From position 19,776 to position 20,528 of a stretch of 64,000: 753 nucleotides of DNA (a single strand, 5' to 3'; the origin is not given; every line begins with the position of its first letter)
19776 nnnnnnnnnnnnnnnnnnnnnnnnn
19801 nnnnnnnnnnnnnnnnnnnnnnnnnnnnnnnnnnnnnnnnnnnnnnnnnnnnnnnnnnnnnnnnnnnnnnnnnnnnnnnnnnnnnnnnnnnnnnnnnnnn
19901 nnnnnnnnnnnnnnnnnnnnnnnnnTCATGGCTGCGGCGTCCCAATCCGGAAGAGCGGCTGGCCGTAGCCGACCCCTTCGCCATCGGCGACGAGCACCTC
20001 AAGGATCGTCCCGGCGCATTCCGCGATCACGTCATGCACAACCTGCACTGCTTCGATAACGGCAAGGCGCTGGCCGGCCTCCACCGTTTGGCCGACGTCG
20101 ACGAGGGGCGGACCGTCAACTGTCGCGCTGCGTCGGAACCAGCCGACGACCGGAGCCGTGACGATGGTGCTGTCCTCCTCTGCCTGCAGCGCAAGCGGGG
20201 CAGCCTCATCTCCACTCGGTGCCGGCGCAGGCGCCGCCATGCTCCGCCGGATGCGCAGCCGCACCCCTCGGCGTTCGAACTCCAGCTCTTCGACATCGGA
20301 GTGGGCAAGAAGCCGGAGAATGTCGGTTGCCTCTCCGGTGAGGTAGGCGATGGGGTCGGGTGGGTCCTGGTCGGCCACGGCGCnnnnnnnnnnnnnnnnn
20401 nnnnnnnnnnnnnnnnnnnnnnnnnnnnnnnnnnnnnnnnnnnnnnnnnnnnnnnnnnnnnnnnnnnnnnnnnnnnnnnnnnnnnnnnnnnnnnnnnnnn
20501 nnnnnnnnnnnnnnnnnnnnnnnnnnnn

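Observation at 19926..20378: BCCP-like protein whose biotinylation lysine is replaced by glutamine (EAVQV instead of EAMKM), sitting in the efp-xseAB operon without accC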

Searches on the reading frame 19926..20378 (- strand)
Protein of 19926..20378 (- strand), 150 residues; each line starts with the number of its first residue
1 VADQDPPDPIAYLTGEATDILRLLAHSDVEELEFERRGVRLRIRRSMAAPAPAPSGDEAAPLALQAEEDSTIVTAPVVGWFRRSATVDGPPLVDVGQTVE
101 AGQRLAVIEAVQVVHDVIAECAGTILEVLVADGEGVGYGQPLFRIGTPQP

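Call 3: search_protein_families(library=pfam, proteins=[window:19926-20378:-], max_evalue=0.01)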
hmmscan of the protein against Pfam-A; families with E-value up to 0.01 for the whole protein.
window:19926-20378:- (150 aa): 5 families
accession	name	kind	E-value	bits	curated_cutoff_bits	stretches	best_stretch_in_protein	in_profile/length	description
PF00364.28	Biotin_lipoyl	-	8.3e-12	45.2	22.1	1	73-145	3-73/73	Biotin-requiring enzyme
PF01597.25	GCV_H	-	0.00037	20.8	22.2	1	93-128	39-74/122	Glycine cleavage H-protein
PF13533.13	Biotin_lipoyl_2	-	0.0034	17.6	29.8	0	122-145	8-31/32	Biotin-lipoyl like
PF06898.16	YqfD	-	0.005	16.2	25.2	0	83-105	197-219/379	Putative stage IV sporulation protein YqfD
PF13375.12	RnfC_N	-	0.009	16.5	25.6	0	88-128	41-80/101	RnfC Barrel sandwich hybrid domain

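Call 4: search_protein_families(library=ncbifam, proteins=[window:19926-20378:-], max_evalue=1)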
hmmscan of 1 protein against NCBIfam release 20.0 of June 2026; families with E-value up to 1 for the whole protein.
window:19926-20378:- (150 aa): 26 families (the best 25 are shown)
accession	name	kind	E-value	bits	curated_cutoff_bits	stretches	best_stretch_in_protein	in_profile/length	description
TIGR00531.1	BCCP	equivalog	1.3e-22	80.9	115.2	1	49-145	59-154/156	acetyl-CoA carboxylase biotin carboxyl carrier protein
NF005457.0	PRK07051.1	equivalog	4.8e-13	49.1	87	1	73-145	6-78/80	acetyl-CoA carboxylase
NF006761.0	PRK09282.1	domain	1.2e-11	43.8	402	1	61-145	512-589/591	pyruvate carboxylase subunit B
NF004173.0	PRK05641.1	equivalog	1.4e-10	41.9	199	1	46-146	61-153/153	putative acetyl-CoA carboxylase biotin carboxyl carrier protein subunit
NF008814.0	PRK11854.1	equivalog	3.8e-07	28.9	722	1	46-147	81-180/637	pyruvate dehydrogenase complex dihydrolipoyllysine-residue acetyltransferase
NF005117.0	PRK06549.1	equivalog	4.5e-07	30.5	159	1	49-145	36-129/130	acetyl-CoA carboxylase biotin carboxyl carrier protein subunit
TIGR02712.1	urea_carbox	equivalog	3e-06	25.2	1303.85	1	59-143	1121-1198/1201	urea carboxylase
TIGR01108.1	oadA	equivalog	3.2e-06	25.9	756.5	1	62-140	509-580/582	sodium-extruding oxaloacetate decarboxylase subunit alpha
NF010643.0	PRK14040.1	subfamily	3.6e-06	25.7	892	1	68-145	524-594/595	oxaloacetate decarboxylase subunit alpha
TIGR01348.1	PDHac_trf_long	equivalog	5.3e-06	25.3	552.1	1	47-140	132-223/587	dihydrolipoyllysine-residue acetyltransferase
NF006079.0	PRK08225.1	equivalog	5.7e-06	26.3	95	1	92-144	16-68/70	acetyl-CoA carboxylase biotin carboxyl carrier protein subunit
NF047903.1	MmDecMmdC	equivalog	7.9e-06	26.3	200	1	48-143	41-129/132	methylmalonyl-CoA decarboxylase subunit gamma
NF004547.1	PRK05889.1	equivalog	1.5e-05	25.1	75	1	93-140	18-65/71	biotin/lipoyl-binding carrier protein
TIGR02927.1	SucB_Actino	equivalog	9.4e-05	21.4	423.45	1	49-147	105-202/579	2-oxoglutarate dehydrogenase, E2 component, dihydrolipoamide succinyltransferase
NF009554.0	PRK12999.1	equivalog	9.6e-05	20.3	965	1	92-142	1092-1142/1147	pyruvate carboxylase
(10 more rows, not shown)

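Call 5: find_homologous_proteins(query=window:19926-20378:-, max_evalue=0.001)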
Query window:19926-20378:- (150 aa): 20 proteins with E <= 0.001 among 242 candidates.
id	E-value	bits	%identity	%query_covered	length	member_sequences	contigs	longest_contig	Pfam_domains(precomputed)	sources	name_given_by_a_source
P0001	3.5e-90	317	100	100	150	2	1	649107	PF00364.29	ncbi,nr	ncbi:MAG: acetyl-CoA carboxylase biotin carboxyl carrier protein [Dehalococcoidia bacterium]|nr:acet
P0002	4.4e-55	204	70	99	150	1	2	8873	PF00364.29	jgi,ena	jgi:acetyl-CoA carboxylase biotin carboxyl carrier protein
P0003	3.7e-53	197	63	100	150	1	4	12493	PF00364.29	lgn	-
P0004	8.0e-52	193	65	97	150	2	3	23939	PF00364.29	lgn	-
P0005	2.7e-51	191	65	99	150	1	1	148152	PF00364.29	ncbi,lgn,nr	ncbi:MAG: acetyl-CoA carboxylase, biotin carboxyl carrier protein [Dehalococcoidia bacterium]|nr:MAG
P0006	3.2e-50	188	63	94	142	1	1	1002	PF00364.29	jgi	jgi:acetyl-CoA carboxylase biotin carboxyl carrier protein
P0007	8.8e-45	170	60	95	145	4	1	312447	PF00364.29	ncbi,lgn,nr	ncbi:MAG: acetyl-CoA carboxylase biotin carboxyl carrier protein subunit [Dehalococcoidia bacterium]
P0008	7.5e-44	167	58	93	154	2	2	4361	PF00364.29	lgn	-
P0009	1.6e-42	163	59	93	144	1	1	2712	PF00364.29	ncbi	-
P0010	9.5e-41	157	56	97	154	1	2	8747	PF00364.29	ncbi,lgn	ncbi:MAG: biotin/lipoyl-containing protein [Dehalococcoidia bacterium]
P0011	4.6e-21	93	34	90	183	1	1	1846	PF25984.1,PF00364.29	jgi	jgi:acetyl-CoA carboxylase biotin carboxyl carrier protein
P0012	1.4e-20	92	36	90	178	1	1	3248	PF00364.29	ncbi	-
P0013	1.2e-19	89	48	59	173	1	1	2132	PF25984.1,PF00364.29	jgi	jgi:acetyl-CoA carboxylase biotin carboxyl carrier protein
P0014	2.3e-19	88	51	52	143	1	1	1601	PF00364.29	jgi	jgi:acetyl-CoA carboxylase biotin carboxyl carrier protein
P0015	1.6e-18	85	39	88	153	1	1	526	PF25984.1,PF00364.29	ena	-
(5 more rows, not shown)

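Call 11: find_encoding_contigs(protein=P0005, flank=10000, max_places=3)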
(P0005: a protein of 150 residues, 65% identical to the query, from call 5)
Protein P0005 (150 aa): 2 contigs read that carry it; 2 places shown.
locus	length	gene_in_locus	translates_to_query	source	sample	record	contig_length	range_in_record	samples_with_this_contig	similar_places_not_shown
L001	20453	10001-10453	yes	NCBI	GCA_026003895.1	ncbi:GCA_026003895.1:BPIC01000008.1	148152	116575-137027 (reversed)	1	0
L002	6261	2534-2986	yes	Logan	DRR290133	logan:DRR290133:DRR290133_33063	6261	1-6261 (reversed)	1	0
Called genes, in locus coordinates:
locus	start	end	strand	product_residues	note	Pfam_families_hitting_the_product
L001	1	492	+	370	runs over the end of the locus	-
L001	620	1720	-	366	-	PF00296:Bac_luciferase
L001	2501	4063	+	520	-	PF13487:HD_5, PF01966:HD, PF00196:GerE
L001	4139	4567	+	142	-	PF07366:SnoaL, PF12680:SnoaL_2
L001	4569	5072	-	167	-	-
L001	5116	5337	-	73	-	-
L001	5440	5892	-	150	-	PF02502:LacAB_rpiB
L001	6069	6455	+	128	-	PF01751:Toprim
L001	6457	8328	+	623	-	PF01131:Topoisom_bac, PF01396:Zn_ribbon_Top1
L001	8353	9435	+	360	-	PF01321:Creatinase_N, PF00557:Peptidase_M24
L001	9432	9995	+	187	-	PF08207:EFP_N, PF01132:EFP, PF09285:Elong-fact-P_C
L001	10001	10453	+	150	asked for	PF00364:Biotin_lipoyl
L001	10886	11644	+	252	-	PF02601:Exonuc_VII_L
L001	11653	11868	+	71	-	-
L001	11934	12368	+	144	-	PF02681:DUF212, PF01569:PAP2 (faint)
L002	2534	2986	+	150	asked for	PF00364:Biotin_lipoyl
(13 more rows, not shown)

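Call 12: find_encoding_contigs(protein=P0007, flank=10000, max_places=3)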
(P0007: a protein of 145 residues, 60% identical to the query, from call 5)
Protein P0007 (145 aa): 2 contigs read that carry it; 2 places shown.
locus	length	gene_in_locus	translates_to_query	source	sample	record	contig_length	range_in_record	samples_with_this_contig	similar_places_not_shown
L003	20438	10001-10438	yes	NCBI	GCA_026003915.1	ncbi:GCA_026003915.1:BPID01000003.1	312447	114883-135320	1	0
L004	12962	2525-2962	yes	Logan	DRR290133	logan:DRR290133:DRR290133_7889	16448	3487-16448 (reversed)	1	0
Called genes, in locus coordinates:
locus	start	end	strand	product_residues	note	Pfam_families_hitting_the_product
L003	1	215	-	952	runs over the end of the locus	PF26036:Peptidase_inhib_put (faint), PF00082:Peptidase_S8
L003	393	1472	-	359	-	PF25852:DUF6242_C (faint), PF14870:PSII_BNR, PF15902:Sortilin-Vps10 (faint), PF02012:BNR (faint), PF14870:PSII_BNR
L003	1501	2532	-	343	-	PF00296:Bac_luciferase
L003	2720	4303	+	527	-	PF00675:Peptidase_M16, PF05193:Peptidase_M16_C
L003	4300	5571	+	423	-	PF00675:Peptidase_M16, PF05193:Peptidase_M16_C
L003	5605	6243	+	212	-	-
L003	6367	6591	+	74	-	PF03840:SecG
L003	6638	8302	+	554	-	PF00496:SBP_bac_5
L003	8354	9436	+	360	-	PF01321:Creatinase_N, PF00557:Peptidase_M24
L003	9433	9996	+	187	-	PF08207:EFP_N, PF01132:EFP, PF09285:Elong-fact-P_C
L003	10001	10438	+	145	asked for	PF00364:Biotin_lipoyl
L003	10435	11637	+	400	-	PF13742:tRNA_anti_2, PF01336:tRNA_anti-codon, PF02601:Exonuc_VII_L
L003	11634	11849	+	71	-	PF02609:Exonuc_VII_S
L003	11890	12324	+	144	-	PF02681:DUF212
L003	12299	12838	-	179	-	-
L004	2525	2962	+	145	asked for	PF00364:Biotin_lipoyl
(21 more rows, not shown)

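Call 13: find_encoding_contigs(protein=window:19926-20378:-, flank=10000, max_places=3)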
Protein window:19926-20378:- (150 aa): no gene with exactly this product is on record in the collection.

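Call 14: find_encoding_contigs(protein=P0010, flank=10000, max_places=3)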
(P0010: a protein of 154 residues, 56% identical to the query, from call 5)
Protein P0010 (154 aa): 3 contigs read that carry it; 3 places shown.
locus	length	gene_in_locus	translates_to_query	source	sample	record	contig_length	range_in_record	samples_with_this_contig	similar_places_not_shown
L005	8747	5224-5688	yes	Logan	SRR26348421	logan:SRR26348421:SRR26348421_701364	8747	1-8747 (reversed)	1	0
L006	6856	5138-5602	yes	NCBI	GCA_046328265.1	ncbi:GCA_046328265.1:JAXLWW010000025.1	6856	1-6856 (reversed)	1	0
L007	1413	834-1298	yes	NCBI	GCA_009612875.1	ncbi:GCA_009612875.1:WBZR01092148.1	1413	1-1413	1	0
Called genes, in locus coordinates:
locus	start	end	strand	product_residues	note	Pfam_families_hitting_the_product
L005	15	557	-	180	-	-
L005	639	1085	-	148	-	PF02502:LacAB_rpiB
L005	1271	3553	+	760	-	PF01751:Toprim, PF01131:Topoisom_bac, PF01396:Zn_ribbon_Top1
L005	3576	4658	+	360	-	PF01321:Creatinase_N, PF00557:Peptidase_M24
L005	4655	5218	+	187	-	PF08207:EFP_N, PF01132:EFP, PF09285:Elong-fact-P_C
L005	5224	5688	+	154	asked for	PF00364:Biotin_lipoyl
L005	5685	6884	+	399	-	PF13742:tRNA_anti_2, PF01336:tRNA_anti-codon, PF02601:Exonuc_VII_L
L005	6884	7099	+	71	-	PF02609:Exonuc_VII_S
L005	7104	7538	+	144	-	PF02681:DUF212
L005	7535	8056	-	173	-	-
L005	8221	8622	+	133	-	PF01575:MaoC_dehydratas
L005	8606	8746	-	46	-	?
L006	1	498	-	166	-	?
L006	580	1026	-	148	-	PF02502:LacAB_rpiB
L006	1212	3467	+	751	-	PF01751:Toprim, PF01131:Topoisom_bac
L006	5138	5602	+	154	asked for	PF00364:Biotin_lipoyl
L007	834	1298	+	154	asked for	PF00364:Biotin_lipoyl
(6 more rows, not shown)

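Call 15: find_encoding_contigs(protein=P0001, flank=10000, max_places=3)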
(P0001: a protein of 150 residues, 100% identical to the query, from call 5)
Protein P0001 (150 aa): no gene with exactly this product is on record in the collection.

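Call 16: search_protein_representatives(alignment_id=A2)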
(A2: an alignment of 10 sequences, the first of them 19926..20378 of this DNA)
Query: 10 sequences, 150 profile positions. Proteins with E-value up to 0.001 (for the whole library): 15416; up to 1e-10: 7150; up to 1e-30: 4. The best 150 are listed.
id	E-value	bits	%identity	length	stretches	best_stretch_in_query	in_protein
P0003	2.0e-72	258.0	-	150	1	1-149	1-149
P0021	4.9e-42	159.4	-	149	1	1-146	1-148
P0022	5.5e-33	130.0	-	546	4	70-145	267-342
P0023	3.2e-31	124.3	-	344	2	58-146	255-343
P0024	1.5e-28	115.6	-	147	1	12-147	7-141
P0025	2.3e-27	111.8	-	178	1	3-146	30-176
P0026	5.7e-27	110.5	-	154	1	18-148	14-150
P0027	1.2e-26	109.5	-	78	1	73-146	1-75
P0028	2.2e-26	108.6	-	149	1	20-145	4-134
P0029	2.6e-26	108.3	-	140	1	20-146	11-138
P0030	9.6e-26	106.5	-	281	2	47-146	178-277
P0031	9.7e-26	106.5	-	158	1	18-146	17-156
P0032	2.0e-25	105.5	-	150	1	18-147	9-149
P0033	2.5e-25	105.2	-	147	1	17-146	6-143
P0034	2.5e-25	105.1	-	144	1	16-146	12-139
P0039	5.4e-25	104.1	-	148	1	13-148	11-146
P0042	1.1e-24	103.0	-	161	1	10-146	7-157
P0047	4.3e-24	101.2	-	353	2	27-146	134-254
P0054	1.1e-23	99.8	-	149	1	3-146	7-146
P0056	1.2e-23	99.8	-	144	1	19-145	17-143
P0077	1.2e-22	96.5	-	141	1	14-146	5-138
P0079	1.4e-22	96.3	-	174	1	15-146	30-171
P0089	2.6e-22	95.4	-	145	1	11-146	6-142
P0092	2.8e-22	95.3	-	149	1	21-146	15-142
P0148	1.9e-21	92.6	-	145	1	23-146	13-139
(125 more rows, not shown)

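Call 19: find_related_loci(query=A2, collection=genome_contigs, flank=10000)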
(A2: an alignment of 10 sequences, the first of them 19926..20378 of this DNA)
Query A2 (150 aa) in genome_contigs; peptide patterns used: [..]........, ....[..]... (x = any residue, [..] = any of these).
199 stretches matched a pattern; 3 encode a relative of the query (tblastn E <= 1e-3); 3 distinct loci.
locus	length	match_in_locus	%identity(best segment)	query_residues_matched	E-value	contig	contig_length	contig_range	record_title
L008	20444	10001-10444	64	1-148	1e-56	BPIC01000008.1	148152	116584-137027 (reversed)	MAG: Dehalococcoidia bacterium KatS3mg060 DNA, contig_16704, whole genome shotgun sequence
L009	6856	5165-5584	57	8-145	2e-45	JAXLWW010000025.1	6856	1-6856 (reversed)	MAG: Dehalococcoidia bacterium isolate STL-CHL33 C3.105.fa-25, whole genome shotgun sequence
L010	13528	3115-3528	61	8-149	2e-37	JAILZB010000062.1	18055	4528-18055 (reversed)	MAG: Chloroflexota bacterium isolate HOT.Cluster.3 Contig62, whole genome shotgun sequence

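Call 20: list_cluster_members(proteins=[P0021, P0024, P0025, P0034, P0039, P0042, P0056, P0077, P0079, P0089])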
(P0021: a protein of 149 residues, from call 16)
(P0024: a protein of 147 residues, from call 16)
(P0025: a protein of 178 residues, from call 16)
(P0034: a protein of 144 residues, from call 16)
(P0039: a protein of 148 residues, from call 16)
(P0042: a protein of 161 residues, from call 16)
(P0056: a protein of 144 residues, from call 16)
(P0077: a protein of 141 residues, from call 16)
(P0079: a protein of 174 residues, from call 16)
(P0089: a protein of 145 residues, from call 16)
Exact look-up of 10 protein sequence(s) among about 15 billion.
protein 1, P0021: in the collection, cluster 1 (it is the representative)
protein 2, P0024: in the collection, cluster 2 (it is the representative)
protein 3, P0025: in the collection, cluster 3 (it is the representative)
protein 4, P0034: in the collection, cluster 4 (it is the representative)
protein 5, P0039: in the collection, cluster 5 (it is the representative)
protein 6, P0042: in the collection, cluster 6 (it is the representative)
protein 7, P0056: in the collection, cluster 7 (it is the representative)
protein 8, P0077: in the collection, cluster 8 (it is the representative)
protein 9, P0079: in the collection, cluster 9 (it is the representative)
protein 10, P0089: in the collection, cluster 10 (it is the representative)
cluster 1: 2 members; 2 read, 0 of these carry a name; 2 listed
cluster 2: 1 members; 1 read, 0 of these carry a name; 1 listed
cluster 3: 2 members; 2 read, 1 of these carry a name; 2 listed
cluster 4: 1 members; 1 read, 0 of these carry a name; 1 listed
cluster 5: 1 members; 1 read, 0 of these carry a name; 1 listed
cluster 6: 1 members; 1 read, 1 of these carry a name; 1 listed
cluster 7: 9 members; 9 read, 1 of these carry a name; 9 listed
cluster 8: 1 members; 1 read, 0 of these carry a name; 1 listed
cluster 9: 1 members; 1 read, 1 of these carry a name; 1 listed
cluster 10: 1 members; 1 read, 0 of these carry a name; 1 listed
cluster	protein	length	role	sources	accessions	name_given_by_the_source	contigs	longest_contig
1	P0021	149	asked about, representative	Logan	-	-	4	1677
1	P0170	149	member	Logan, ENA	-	-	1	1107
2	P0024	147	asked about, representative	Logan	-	-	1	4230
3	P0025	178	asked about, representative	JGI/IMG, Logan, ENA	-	-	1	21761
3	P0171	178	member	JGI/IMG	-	biotin carboxyl carrier protein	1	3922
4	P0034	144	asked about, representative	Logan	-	-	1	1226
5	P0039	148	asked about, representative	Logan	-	-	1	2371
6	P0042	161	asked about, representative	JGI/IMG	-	acetyl-CoA carboxylase biotin carboxyl carrier protein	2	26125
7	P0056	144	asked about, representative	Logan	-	-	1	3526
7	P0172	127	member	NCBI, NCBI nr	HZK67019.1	MAG TPA: biotin/lipoyl-containing protein, partial [Chloroflexota bacterium] | biotin/lipoyl-containing protein [Chloroflexota bacterium]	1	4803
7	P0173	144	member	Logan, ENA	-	-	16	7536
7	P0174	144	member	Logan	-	-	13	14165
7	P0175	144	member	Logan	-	-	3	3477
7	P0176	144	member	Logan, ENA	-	-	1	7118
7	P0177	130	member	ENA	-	-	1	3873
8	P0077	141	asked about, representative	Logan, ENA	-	-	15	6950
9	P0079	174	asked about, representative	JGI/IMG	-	acetyl-CoA carboxylase biotin carboxyl carrier protein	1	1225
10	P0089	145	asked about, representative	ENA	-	-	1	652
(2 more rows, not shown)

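Call 22: find_encoding_contigs(protein=P0042, flank=10000, max_places=2)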
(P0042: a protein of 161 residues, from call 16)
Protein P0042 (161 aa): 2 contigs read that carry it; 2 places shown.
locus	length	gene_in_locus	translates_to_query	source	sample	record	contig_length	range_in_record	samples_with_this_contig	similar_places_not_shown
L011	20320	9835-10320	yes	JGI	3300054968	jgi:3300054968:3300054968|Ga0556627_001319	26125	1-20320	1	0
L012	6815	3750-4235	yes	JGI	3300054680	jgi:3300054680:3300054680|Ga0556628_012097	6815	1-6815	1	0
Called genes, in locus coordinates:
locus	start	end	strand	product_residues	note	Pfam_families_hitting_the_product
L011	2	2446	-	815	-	?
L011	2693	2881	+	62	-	-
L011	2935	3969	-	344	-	PF01791:DeoC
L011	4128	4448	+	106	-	-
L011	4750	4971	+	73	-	-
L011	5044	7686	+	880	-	PF01411:tRNA-synt_2c, PF07973:tRNA_SAD, PF02272:DHHA1 (weak)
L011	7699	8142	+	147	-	PF03652:RuvX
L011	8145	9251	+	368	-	PF02618:YceG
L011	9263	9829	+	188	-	PF08207:EFP_N, PF01132:EFP, PF09285:Elong-fact-P_C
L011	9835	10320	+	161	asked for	PF00364:Biotin_lipoyl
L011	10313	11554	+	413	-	PF13742:tRNA_anti_2, PF01336:tRNA_anti-codon, PF02601:Exonuc_VII_L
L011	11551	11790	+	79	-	PF02609:Exonuc_VII_S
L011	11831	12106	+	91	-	-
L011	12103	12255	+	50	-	-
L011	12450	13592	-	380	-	PF18854:baeRF_family10, PF03464:eRF1_2, PF10116:Host_attach (weak), PF18844:baeRF_family2, PF18845:baeRF_family3 (weak), PF18856:baeRF_family12 (weak), PF18859:acVLRF1, PF03465:eRF1_3 (weak)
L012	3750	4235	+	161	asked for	PF00364:Biotin_lipoyl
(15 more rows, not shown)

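Call 23: find_encoding_contigs(protein=P0025, flank=10000, max_places=2)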
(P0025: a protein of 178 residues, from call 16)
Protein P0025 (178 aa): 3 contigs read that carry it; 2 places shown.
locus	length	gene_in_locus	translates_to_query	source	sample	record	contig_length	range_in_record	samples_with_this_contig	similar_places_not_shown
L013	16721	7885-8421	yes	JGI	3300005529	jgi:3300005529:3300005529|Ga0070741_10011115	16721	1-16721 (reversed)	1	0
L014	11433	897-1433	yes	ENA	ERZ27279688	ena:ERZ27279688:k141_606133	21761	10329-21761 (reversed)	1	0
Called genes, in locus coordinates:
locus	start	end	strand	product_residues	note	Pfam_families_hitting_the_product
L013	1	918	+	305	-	?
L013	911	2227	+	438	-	-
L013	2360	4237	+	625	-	PF04865:Baseplate_J (faint)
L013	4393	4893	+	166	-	PF03652:RuvX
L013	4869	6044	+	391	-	PF02618:YceG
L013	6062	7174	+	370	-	PF01321:Creatinase_N, PF00557:Peptidase_M24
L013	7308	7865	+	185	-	PF08207:EFP_N, PF01132:EFP, PF09285:Elong-fact-P_C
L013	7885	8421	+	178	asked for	PF00364:Biotin_lipoyl, PF25997:BSH_YhbJ (weak)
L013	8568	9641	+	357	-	PF01075:Glyco_transf_9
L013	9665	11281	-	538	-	PF07969:Amidohydro_3, PF01979:Amidohydro_1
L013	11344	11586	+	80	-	PF02597:ThiS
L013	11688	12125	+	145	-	PF02391:MoaE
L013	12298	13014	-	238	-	PF02223:Thymidylate_kin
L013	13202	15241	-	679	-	PF19568:Spore_III_AA, PF00004:AAA (faint), PF03266:NTPase_1 (faint), PF13238:AAA_18 (weak), PF13401:AAA_22 (faint), PF25516:PTPase, PF01424:R3H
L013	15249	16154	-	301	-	PF00583:Acetyltransf_1 (faint)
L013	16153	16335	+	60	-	-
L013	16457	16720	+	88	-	?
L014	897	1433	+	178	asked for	PF00364:Biotin_lipoyl, PF25997:BSH_YhbJ (weak)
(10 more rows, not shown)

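Call 24: find_encoding_contigs(protein=P0174, flank=10000, max_places=2)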
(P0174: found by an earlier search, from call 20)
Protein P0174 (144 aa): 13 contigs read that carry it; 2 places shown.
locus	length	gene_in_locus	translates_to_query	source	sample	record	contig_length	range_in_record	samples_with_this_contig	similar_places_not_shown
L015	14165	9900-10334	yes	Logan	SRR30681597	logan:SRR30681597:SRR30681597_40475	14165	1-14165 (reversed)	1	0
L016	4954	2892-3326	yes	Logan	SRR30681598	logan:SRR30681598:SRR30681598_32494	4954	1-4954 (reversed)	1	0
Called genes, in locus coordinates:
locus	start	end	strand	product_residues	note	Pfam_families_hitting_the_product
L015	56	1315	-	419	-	PF07995:GSDH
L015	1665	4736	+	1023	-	PF02743:dCache_1, PF00672:HAMP, PF08448:PAS_4, PF13188:PAS_8 (weak), PF00989:PAS, PF13185:GAF_2, PF00512:HisKA, PF02518:HATPase_c, +3 more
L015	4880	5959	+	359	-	PF02481:DNA_processg_A, PF17782:WHD_DprA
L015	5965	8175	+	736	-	PF01751:Toprim, PF01131:Topoisom_bac, PF01396:Zn_ribbon_Top1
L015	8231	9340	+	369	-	PF01321:Creatinase_N, PF00557:Peptidase_M24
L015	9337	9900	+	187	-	PF08207:EFP_N, PF01132:EFP, PF09285:Elong-fact-P_C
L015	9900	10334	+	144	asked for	PF00364:Biotin_lipoyl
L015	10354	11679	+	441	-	PF13742:tRNA_anti_2, PF01336:tRNA_anti-codon, PF02601:Exonuc_VII_L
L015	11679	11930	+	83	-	PF02609:Exonuc_VII_S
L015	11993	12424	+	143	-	PF02681:DUF212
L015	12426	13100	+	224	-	PF02811:PHP (weak), PF13263:PHP_C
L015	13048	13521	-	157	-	PF00293:NUDIX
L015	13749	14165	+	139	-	?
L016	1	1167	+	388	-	?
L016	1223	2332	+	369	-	PF01321:Creatinase_N, PF00557:Peptidase_M24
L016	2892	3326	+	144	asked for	PF00364:Biotin_lipoyl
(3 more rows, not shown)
